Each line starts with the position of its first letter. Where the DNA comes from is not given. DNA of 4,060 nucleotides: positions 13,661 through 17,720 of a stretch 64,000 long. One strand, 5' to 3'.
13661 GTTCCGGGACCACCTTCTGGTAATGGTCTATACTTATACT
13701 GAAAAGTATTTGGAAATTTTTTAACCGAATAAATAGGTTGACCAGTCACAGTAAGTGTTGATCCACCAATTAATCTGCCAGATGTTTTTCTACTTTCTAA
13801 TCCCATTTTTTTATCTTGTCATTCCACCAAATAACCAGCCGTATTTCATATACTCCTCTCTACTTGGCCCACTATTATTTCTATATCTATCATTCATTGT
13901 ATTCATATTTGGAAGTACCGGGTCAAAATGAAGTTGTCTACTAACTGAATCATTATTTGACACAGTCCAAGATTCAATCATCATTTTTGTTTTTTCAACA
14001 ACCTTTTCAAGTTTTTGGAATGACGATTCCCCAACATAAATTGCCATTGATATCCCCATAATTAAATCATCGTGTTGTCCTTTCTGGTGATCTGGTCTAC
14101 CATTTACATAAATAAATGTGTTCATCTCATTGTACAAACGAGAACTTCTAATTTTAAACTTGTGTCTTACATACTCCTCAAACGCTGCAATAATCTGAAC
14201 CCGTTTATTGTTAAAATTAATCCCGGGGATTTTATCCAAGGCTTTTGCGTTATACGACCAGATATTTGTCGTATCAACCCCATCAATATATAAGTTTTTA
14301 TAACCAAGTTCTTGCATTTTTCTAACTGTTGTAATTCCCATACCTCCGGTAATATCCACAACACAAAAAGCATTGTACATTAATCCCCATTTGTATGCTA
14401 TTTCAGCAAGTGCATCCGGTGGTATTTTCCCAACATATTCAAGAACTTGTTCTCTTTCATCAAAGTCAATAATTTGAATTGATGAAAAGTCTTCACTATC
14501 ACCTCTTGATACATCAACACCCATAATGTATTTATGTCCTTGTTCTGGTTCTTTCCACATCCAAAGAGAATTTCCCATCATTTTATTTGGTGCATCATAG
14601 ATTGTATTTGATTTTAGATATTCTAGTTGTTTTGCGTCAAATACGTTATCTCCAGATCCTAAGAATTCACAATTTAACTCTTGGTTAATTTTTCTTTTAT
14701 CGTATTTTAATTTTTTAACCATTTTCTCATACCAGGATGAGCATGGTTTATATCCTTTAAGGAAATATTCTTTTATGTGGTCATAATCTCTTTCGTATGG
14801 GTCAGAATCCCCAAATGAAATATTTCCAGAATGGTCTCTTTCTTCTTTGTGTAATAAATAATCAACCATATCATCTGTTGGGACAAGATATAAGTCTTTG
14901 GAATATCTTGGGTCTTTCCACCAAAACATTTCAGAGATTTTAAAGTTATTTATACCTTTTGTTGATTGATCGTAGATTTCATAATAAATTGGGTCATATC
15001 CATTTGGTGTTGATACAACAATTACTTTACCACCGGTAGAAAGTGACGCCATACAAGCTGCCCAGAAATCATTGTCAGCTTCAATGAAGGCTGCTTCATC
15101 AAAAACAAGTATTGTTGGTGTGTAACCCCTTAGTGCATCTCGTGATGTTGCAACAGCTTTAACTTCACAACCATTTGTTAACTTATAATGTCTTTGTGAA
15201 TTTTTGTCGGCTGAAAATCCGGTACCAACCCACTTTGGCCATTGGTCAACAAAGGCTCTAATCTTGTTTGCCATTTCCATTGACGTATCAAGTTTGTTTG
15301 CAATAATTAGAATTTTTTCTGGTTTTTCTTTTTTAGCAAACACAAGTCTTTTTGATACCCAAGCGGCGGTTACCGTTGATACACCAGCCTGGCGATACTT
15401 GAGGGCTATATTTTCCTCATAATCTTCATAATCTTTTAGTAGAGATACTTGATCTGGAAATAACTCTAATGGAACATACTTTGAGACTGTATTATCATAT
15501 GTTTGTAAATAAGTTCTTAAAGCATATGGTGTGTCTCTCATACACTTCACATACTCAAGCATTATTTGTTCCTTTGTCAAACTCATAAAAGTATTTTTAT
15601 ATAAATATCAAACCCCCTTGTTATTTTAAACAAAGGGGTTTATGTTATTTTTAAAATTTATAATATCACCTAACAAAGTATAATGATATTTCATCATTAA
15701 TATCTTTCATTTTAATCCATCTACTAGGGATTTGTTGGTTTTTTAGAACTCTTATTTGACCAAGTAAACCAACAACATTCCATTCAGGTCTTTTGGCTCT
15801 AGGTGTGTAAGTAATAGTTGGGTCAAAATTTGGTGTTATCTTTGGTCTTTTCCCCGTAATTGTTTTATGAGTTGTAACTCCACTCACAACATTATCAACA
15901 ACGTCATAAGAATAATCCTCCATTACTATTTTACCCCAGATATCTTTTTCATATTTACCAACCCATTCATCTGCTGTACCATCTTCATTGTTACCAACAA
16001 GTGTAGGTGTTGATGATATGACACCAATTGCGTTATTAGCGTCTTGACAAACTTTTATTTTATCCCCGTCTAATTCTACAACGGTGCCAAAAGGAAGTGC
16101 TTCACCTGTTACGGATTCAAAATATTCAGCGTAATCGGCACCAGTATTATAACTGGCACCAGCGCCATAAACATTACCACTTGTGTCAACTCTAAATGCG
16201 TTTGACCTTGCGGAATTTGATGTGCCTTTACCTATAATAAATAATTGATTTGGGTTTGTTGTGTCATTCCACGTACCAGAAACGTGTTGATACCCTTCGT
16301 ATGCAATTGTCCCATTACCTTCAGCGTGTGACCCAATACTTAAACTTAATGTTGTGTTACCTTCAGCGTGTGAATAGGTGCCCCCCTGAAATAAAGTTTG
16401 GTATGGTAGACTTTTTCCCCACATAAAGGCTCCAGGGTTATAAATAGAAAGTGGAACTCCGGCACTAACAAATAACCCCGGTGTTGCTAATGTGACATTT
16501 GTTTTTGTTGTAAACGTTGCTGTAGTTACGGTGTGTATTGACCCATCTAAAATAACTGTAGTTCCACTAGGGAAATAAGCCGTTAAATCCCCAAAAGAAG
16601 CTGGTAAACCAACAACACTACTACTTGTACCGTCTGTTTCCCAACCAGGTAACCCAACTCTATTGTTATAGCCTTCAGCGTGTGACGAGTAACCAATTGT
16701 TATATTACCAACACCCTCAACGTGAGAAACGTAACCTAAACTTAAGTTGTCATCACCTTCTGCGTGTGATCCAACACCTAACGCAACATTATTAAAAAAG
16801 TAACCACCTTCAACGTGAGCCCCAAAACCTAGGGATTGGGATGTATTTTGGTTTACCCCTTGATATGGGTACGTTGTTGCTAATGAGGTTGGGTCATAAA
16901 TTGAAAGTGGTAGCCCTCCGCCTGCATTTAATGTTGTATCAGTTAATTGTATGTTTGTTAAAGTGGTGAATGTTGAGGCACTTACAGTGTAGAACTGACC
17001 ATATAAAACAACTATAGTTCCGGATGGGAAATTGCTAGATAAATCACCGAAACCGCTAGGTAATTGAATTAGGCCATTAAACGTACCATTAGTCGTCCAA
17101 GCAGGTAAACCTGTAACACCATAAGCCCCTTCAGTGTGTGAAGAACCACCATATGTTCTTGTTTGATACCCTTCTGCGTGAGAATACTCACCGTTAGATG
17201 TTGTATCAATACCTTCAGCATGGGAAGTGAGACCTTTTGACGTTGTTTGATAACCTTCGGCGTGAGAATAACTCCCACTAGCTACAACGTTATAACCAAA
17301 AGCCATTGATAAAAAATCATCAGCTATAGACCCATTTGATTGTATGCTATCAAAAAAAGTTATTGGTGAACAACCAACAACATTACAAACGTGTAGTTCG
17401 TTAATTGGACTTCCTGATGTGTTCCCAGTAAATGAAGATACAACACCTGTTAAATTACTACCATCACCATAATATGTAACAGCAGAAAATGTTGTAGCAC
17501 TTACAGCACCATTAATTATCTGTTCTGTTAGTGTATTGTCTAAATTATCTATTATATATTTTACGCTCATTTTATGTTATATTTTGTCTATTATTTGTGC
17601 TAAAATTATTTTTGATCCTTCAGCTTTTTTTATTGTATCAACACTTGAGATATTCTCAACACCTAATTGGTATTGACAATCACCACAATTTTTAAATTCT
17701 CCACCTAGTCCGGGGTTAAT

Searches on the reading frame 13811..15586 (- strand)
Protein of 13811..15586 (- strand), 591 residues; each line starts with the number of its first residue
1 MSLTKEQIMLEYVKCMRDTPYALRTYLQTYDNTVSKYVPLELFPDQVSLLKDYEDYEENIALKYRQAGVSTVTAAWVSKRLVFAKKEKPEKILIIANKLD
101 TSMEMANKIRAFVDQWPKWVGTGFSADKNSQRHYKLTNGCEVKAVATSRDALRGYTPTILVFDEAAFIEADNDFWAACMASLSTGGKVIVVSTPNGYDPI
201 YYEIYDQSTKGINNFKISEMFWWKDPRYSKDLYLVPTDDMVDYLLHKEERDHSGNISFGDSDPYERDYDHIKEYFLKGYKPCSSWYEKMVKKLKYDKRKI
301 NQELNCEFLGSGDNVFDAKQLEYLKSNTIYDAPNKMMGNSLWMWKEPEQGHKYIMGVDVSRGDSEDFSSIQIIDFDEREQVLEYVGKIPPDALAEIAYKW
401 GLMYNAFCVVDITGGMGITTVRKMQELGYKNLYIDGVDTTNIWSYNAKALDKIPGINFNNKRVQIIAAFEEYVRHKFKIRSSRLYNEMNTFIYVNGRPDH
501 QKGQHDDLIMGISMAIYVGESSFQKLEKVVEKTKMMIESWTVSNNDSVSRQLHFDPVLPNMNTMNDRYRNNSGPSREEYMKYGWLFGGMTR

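Call 8: search_protein_families(library=phrogs, proteins=[window:13811-15586:-], max_evalue=0.001)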
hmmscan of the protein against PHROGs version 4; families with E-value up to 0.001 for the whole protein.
window:13811-15586:- (591 aa): 6 families
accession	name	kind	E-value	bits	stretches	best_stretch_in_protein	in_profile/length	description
phrog_5989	-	head and packaging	7.2e-24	85.6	1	4-181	107-266/347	terminase large subunit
phrog_36964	-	head and packaging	3.1e-16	59.6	2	70-209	435-572/890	terminase large subunit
phrog_7579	-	head and packaging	1.4e-13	51.6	1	62-210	23-163/239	terminase large subunit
phrog_9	-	head and packaging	3.6e-10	40.3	1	66-238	233-398/812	terminase large subunit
phrog_38407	-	unknown function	1.6e-07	31.6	1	336-515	165-344/370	-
phrog_26724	-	unknown function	5.4e-05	23.8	1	31-148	24-135/192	-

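Call 23: search_dna_similar(collection=phages, query=window:13811-15586:-, mode=protein, max_rows=15)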
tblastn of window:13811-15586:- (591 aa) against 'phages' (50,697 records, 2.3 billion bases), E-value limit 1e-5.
Records with a match: 2625; places in all: 2628; records where one place covers at least 80% of the query: 1156.
Best place of each record, by identity: <60% 2625.
By first word of the organism name: Escherichia 634; Synechococcus 380; Klebsiella 320; Vibrio 237; Salmonella 190; Shigella 90; Aeromonas 80; Acinetobacter 71; Cyanophage 61; Enterobacter 59; and 67 more.
By host as written in the record: - 566; Escherichia coli 267; Klebsiella pneumoniae 109; Synechococcus 107; Synechococcus sp. 38; Escherichia coli O157:H7 35; Salmonella enterica 29; Synechococcus sp. WH7803 28; and 555 more.
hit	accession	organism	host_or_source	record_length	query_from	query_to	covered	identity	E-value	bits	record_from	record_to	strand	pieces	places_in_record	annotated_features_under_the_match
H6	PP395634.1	Microcystis phage Mel-JY01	Microcystis elabens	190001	5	545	92%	28.6%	3e-58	217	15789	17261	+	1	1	large terminase protein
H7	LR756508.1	uncultured phage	metagenomic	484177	5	556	93%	27.8%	3e-58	217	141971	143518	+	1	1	record has no annotation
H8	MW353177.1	Flavobacterium phage vB_FspM_immuto_13-6C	Flavobacterium sp. LMO8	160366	5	590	99%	26.0%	3e-54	205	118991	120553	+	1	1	terminase large subunit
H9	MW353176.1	Flavobacterium phage vB_FspM_immuto_3-5A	Flavobacterium sp. LMO8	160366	5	590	99%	26.0%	6e-54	204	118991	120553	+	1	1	terminase large subunit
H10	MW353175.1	Flavobacterium phage vB_FspM_immuto_2-6A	Flavobacterium sp. LMO8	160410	5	590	99%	26.0%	6e-54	204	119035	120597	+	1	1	terminase large subunit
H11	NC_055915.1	Flavobacterium phage vB_FspM_immuto_2-6A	Flavobacterium sp. LMO8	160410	5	590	99%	26.0%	6e-54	204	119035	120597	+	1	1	terminase large subunit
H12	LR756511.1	uncultured phage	metagenomic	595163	10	552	92%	26.7%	1e-40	164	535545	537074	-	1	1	record has no annotation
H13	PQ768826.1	Vibrio phage Bakedbeans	Vibrio campbellii BB120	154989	1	559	95%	25.1%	2e-28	127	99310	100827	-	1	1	terminase DNA packaging enzyme large subunit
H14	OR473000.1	Synechococcus phage S-CREM2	Synechococcus sp. CRE1902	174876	3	518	87%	26.8%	7e-33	140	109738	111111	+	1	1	terminase large subunit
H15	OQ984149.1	Phage C48C1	-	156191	9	529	88%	26.3%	2e-40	163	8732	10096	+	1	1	terminase large subunit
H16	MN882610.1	Enterobacter phage vB_EclM_CIP9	Enterobacter cloacae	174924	4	579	97%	23.7%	3e-20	101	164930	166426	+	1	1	terminase DNA packaging enzyme, large subunit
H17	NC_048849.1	Enterobacter phage vB_EclM_CIP9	Enterobacter cloacae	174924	4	579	97%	23.7%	3e-20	101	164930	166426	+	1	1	terminase large subunit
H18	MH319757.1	Marine virus AG-345-O18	single cell amplified by WGA-X; seawater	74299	1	525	89%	25.8%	7e-31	134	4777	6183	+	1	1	record has no annotation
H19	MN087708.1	Enterobacter phage vB_EhoM-IME523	Enterobacter hormaechei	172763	4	579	97%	23.5%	6e-20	100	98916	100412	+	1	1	terminase large subunit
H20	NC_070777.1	Enterobacter phage vB_EhoM-IME523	Enterobacter hormaechei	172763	4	579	97%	23.5%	6e-20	100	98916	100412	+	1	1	terminase large subunit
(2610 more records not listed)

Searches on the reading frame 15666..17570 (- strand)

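Call 8: search_protein_families(library=phrogs, proteins=[window:15666-17570:-], max_evalue=0.001)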
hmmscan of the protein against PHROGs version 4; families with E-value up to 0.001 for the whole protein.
window:15666-17570:- (634 aa): 3 families
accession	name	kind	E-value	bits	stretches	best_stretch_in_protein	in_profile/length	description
phrog_4775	-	connector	1.1e-33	117.3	1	444-609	661-824/876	pre-neck appendage protein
phrog_25468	-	unknown function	3.7e-26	93.1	3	82-153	86-171/528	-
phrog_14251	-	unknown function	1.9e-05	24.4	0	82-150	264-336/539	-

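Call 45: search_protein_families(library=pfam, proteins=[window:15666-17570:-], max_evalue=0.01)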
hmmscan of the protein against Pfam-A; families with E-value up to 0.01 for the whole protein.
window:15666-17570:- (634 aa): 2 families
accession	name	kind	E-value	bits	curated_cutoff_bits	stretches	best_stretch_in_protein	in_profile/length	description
PF11962.13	Peptidase_G2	-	1.1e-35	123.5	25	1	461-608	29-178/228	Peptidase_G2, IMC autoproteolytic cleavage domain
PF05658.19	YadA_head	-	0.0039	18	25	0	262-274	7-19/27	YadA head domain repeat (2 copies)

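Call 64: search_protein_families(library=ncbifam, proteins=[window:15666-17570:-], max_evalue=1)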
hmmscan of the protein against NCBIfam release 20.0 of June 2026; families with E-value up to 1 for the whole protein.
window:15666-17570:- (634 aa): 2 families
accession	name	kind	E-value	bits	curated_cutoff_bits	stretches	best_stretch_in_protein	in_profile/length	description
NF040983.1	BimA_second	exception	0.0049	15.8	600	1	51-140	171-253/381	trimeric autotransporter actin-nucleating factor BimA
NF033478.1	YadA_autotrans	exception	0.031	13.3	750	0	246-300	106-159/459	trimeric autotransporter adhesin YadA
